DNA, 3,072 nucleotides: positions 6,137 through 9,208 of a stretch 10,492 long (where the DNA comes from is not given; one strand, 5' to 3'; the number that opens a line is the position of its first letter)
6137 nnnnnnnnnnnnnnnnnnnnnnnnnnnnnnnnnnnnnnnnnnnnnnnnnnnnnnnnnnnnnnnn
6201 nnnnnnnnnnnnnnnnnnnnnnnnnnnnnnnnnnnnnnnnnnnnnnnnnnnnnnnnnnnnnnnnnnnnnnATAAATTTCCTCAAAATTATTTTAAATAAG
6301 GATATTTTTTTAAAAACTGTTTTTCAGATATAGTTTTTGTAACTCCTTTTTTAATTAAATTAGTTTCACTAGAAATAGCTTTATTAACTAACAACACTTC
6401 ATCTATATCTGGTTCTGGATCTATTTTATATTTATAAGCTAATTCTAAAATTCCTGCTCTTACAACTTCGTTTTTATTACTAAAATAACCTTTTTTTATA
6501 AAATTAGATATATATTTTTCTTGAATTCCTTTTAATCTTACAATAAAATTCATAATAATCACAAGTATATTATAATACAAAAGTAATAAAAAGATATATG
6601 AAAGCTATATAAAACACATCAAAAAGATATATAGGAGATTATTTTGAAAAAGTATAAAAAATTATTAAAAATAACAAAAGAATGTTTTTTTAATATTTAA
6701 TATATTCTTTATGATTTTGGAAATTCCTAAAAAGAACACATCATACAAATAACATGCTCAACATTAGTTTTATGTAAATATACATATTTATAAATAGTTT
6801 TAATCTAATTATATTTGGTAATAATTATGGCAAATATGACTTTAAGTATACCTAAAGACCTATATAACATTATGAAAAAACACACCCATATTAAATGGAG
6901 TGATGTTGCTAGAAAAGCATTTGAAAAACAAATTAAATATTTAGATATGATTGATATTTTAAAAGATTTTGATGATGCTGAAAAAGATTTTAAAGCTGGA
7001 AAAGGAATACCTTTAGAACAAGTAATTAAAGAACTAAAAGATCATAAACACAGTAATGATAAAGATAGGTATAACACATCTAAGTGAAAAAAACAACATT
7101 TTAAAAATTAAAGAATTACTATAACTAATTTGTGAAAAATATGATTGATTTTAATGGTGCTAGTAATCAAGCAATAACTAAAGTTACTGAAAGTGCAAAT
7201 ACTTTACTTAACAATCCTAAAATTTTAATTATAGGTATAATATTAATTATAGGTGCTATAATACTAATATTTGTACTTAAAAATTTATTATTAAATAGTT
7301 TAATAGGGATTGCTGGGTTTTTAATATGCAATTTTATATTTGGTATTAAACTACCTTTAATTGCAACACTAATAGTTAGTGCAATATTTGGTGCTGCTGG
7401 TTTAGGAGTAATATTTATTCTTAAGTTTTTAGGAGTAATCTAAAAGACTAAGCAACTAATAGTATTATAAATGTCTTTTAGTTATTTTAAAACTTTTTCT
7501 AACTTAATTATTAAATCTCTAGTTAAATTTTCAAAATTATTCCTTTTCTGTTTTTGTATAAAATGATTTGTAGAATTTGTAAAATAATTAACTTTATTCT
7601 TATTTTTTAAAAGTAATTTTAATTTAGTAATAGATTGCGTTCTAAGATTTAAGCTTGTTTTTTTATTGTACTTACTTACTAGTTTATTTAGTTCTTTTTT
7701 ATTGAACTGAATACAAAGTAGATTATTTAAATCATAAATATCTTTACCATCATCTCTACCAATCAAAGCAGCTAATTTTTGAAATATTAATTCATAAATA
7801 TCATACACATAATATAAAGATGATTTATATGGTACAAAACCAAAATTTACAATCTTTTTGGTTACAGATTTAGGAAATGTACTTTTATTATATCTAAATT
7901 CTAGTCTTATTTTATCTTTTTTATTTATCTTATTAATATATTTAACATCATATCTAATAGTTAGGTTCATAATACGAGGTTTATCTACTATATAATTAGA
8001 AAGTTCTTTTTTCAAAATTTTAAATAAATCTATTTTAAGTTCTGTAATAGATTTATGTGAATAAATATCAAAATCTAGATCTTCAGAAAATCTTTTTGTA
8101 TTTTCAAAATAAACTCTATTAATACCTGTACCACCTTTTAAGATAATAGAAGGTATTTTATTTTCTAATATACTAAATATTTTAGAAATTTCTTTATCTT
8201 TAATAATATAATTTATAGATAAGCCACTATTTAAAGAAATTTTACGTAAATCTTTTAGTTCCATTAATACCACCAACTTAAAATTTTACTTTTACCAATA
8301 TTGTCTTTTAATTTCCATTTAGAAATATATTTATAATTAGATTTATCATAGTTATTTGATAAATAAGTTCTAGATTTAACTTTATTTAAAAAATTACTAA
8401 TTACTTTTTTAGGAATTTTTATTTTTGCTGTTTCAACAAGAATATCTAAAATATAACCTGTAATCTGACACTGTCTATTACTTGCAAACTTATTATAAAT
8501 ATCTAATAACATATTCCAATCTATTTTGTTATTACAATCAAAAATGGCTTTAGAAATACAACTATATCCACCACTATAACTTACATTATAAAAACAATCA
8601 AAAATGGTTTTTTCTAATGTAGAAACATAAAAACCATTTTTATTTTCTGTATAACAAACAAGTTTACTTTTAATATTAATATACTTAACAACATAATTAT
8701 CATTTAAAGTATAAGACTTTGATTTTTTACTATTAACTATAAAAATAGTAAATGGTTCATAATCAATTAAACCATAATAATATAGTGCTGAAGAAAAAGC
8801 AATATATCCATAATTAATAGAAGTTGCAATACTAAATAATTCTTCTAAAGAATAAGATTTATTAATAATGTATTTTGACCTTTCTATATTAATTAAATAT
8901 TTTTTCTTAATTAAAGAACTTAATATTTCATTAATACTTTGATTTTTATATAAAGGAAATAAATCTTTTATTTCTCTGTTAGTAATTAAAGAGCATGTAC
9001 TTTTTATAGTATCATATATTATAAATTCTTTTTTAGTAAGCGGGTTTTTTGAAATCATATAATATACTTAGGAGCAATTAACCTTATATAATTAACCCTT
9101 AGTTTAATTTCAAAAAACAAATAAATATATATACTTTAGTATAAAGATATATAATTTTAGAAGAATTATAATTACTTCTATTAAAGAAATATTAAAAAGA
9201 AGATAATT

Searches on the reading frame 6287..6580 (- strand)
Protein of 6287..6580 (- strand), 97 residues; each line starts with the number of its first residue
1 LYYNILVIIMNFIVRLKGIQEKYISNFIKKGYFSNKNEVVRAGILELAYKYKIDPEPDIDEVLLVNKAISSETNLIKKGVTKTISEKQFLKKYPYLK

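Call 4: search_protein_families(library=pfam, proteins=[window:6287-6580:-], max_evalue=0.1)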
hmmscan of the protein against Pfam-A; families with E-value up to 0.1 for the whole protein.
window:6287-6580:- (97 aa): 0 families

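Call 5: search_protein_families(library=ncbifam, proteins=[window:6287-6580:-], max_evalue=0.1)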
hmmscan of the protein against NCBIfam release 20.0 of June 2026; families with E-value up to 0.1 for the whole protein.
window:6287-6580:- (97 aa): 1 family
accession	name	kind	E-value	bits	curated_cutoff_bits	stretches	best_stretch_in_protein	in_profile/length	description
TIGR02606.1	antidote_CC2985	hypoth_equivalog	0.00022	21.2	46.2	1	16-44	6-34/70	type II toxin-antitoxin system ParD family antitoxin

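Call 6: search_protein_families(library=padloc, proteins=[window:6287-6580:-], max_evalue=0.1)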
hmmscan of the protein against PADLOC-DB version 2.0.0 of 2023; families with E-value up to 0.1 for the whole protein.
window:6287-6580:- (97 aa): 0 families

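Call 28: search_solved_structures(query=window:6287-6553:-, max_evalue=10, show_alignments=2)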
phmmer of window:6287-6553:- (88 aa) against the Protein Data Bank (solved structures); distinct sequences matched with E-value up to 10: 0.

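Call 74: search_solved_structures(query=A5, max_evalue=10, show_alignments=2)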
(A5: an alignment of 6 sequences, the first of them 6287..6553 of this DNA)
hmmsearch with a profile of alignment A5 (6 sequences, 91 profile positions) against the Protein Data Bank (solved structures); distinct sequences matched with E-value up to 10: 3.
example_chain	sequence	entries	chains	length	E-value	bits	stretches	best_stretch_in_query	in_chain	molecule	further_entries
2dd7_A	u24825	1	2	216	0.16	15.5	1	8-64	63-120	green fluorescent protein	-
2dd9_A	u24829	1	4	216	0.16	15.5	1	8-64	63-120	green fluorescent protein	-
3dxl_A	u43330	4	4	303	0.6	13.7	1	19-73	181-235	Allergen Aed a 2 | D7 protein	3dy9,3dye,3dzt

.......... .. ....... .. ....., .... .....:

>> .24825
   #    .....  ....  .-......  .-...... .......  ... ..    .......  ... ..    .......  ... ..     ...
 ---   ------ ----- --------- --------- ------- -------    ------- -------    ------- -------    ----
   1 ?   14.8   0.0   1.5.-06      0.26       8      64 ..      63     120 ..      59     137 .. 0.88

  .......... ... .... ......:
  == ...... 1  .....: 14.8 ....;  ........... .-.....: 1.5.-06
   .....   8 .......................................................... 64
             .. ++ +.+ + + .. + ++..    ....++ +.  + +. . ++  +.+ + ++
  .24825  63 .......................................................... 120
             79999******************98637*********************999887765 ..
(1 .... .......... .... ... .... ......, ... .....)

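Call 75: search_protein_families(library=ncbifam, alignment_id=A5, max_evalue=0.5)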
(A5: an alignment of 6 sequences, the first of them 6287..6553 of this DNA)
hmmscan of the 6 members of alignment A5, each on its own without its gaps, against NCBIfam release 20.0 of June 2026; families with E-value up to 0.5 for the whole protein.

A. member 1, window:6287-6553:- (88 aa): 1 family
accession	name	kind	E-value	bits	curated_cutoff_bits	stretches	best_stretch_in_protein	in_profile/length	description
TIGR02606.1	antidote_CC2985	hypoth_equivalog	0.00017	21.5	46.2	1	7-35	6-34/70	type II toxin-antitoxin system ParD family antitoxin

B. families by the number of members that match (of 6 scanned): 3 families
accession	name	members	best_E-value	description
TIGR02606.1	antidote_CC2985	4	0.00017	type II toxin-antitoxin system ParD family antitoxin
NF046040.1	RelB_antitoxin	1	0.045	type II toxin-antitoxin system RelB family antitoxin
NF058631.1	sRNA_TF_AbmR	1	0.14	ATP-binding transcription factor AbmR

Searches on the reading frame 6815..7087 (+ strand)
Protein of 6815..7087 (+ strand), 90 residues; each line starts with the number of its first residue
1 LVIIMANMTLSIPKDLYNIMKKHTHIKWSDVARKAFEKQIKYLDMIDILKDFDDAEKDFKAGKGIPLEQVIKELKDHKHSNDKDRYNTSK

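Call 4: search_protein_families(library=pfam, proteins=[window:6815-7087:+], max_evalue=0.1)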
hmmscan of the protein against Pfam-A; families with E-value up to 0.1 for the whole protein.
window:6815-7087:+ (90 aa): 0 families

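Call 5: search_protein_families(library=ncbifam, proteins=[window:6815-7087:+], max_evalue=0.1)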
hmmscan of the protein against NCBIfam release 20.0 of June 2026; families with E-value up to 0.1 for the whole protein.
window:6815-7087:+ (90 aa): 1 family
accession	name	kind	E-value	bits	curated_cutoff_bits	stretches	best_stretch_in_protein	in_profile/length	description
NF050799.1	TA_anti_VapB_Sulfo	equivalog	0.00039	20.9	60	1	10-73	4-66/69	type II toxin-antitoxin system VapB family antitoxin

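Call 6: search_protein_families(library=padloc, proteins=[window:6815-7087:+], max_evalue=0.1)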
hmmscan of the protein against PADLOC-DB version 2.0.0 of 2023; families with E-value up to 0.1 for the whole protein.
window:6815-7087:+ (90 aa): 1 family
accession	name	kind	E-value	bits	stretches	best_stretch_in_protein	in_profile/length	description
PDLC04581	PDC-M32B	-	0.032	12.6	1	18-44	49-75/91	-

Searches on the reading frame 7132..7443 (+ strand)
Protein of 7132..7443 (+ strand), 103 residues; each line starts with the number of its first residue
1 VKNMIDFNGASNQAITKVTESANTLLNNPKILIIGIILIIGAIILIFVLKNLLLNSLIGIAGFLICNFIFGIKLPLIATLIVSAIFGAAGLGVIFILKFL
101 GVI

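Call 4: search_protein_families(library=pfam, proteins=[window:7132-7443:+], max_evalue=0.1)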
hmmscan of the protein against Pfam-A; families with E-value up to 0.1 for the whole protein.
window:7132-7443:+ (103 aa): 1 family
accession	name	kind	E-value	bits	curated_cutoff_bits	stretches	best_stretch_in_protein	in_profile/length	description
PF25259.1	DUF7860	-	0.002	18.8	27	1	55-77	52-74/75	Family of unknown function (DUF7860)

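Call 5: search_protein_families(library=ncbifam, proteins=[window:7132-7443:+], max_evalue=0.1)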
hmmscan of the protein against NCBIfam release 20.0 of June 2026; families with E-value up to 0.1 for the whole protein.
window:7132-7443:+ (103 aa): 0 families

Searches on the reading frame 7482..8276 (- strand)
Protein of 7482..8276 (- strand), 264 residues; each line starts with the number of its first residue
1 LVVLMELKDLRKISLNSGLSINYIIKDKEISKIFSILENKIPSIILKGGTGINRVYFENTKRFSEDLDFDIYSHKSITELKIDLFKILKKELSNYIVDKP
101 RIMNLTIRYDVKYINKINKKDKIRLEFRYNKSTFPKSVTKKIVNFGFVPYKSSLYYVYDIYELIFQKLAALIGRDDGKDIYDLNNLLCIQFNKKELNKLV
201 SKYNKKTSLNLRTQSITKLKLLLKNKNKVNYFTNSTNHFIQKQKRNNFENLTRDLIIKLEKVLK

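Call 6: search_protein_families(library=padloc, proteins=[window:7482-8276:-], max_evalue=0.1)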
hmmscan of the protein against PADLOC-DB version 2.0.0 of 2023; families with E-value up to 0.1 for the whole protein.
window:7482-8276:- (264 aa): 18 families
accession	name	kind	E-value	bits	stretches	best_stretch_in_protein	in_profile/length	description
PDLC02304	AbiEii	-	5.7e-23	80.2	1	8-262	5-258/260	AbiEii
PDLC02294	AbiEii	-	3.2e-17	61.2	1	43-249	44-246/260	AbiEii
PDLC02307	AbiEii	-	3.1e-15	54.5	1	30-247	12-206/219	AbiEii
PDLC02305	AbiEii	-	5e-15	53.5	1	43-241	44-245/306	AbiEii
PDLC02323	AbiEii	-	5e-11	40.7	1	34-220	30-219/248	AbiEii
PDLC02292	AbiEii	-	7.2e-11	40.4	1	17-137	21-138/283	AbiEii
PDLC02317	AbiEii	-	9.2e-11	39.3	2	13-101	10-97/396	AbiEii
PDLC02328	AbiEii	-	9.8e-10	36.7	1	35-197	6-151/203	AbiEii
PDLC02318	AbiEii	-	6.3e-09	33.6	1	43-199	41-196/280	AbiEii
PDLC02303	AbiEii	-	3.5e-08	31.2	1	6-207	2-202/249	AbiEii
PDLC02313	AbiEii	-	2.1e-07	28.7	1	40-222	40-222/254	AbiEii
PDLC02289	AbiEii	-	2.2e-07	28.7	1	11-142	19-142/309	AbiEii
PDLC02296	AbiEii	-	5.7e-07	27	1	41-247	43-255/282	AbiEii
PDLC02297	AbiEii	-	4.3e-06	24.3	1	32-143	30-139/307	AbiEii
PDLC02290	AbiEii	-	0.00021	18.9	1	43-195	24-168/290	AbiEii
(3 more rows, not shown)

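Call 7: search_protein_families(library=pfam, proteins=[window:7482-8276:-], max_evalue=0.1)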
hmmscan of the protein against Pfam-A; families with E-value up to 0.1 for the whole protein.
window:7482-8276:- (264 aa): 2 families
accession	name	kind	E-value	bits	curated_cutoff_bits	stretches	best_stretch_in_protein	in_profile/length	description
PF08843.17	AbiEii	-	7.3e-18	65.8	22.5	1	42-245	13-229/238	Nucleotidyl transferase AbiEii toxin, Type IV TA system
PF21317.3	BetaGal_ABD_1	-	0.036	14.5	27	0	191-236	45-88/113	Beta-galactosidase, first all-beta domain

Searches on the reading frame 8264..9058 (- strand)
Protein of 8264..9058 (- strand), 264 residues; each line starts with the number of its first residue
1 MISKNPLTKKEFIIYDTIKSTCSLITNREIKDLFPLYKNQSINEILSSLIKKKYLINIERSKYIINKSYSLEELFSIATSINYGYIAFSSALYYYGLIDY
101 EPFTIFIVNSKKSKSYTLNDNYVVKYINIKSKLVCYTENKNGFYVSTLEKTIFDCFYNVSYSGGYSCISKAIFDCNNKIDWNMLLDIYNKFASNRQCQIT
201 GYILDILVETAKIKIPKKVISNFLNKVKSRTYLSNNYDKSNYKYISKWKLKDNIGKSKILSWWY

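Call 6: search_protein_families(library=padloc, proteins=[window:8264-9058:-], max_evalue=0.1)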
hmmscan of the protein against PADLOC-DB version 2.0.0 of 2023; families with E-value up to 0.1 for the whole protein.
window:8264-9058:- (264 aa): 21 families
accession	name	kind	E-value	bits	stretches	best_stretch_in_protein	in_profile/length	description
PDLC02267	AbiEi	-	1.5e-42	143.8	1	19-263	15-251/252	AbiEi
PDLC02269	AbiEi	-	1e-18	65.6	1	30-250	15-234/251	AbiEi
PDLC02276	AbiEi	-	5.1e-15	53.7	1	40-261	31-261/270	AbiEi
PDLC02282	AbiEi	-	7e-14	49.8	1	25-253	18-253/260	AbiEi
PDLC02266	AbiEi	-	2.1e-13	48.3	1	23-254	16-252/258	AbiEi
PDLC02241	AbiEi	-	9.1e-13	46.4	1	24-167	14-156/199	AbiEi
PDLC02272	AbiEi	-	5.9e-11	40.6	1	23-195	14-186/200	AbiEi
PDLC02265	AbiEi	-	2.4e-10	38.5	1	36-198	22-173/198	AbiEi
PDLC02225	AbiEi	-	2.5e-10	38.4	1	42-174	31-162/198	AbiEi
PDLC02230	AbiEi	-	5e-10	37.4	1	29-157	8-136/192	AbiEi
PDLC02275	AbiEi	-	8.7e-10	36.9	1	43-204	25-181/184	AbiEi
PDLC02252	AbiEi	-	6e-09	33.9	1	15-253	8-252/259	AbiEi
PDLC02270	AbiEi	-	4.6e-06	23.9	1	24-250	12-251/265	AbiEi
PDLC02254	AbiEi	-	7e-06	23.8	1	58-205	45-194/197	AbiEi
PDLC02274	AbiEi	-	2.8e-05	21.9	1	49-118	41-114/217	AbiEi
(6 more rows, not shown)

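Call 7: search_protein_families(library=pfam, proteins=[window:8264-9058:-], max_evalue=0.1)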
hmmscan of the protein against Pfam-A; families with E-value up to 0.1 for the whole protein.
window:8264-9058:- (264 aa): 2 families
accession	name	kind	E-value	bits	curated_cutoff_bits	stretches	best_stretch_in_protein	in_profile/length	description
PF06214.17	SLAM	-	0.025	15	25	0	110-150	84-124/125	Signaling lymphocytic activation molecule (SLAM) protein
PF21984.2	DnaD_N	-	0.066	13.9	27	1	38-76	48-88/101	DnaD N-terminal domain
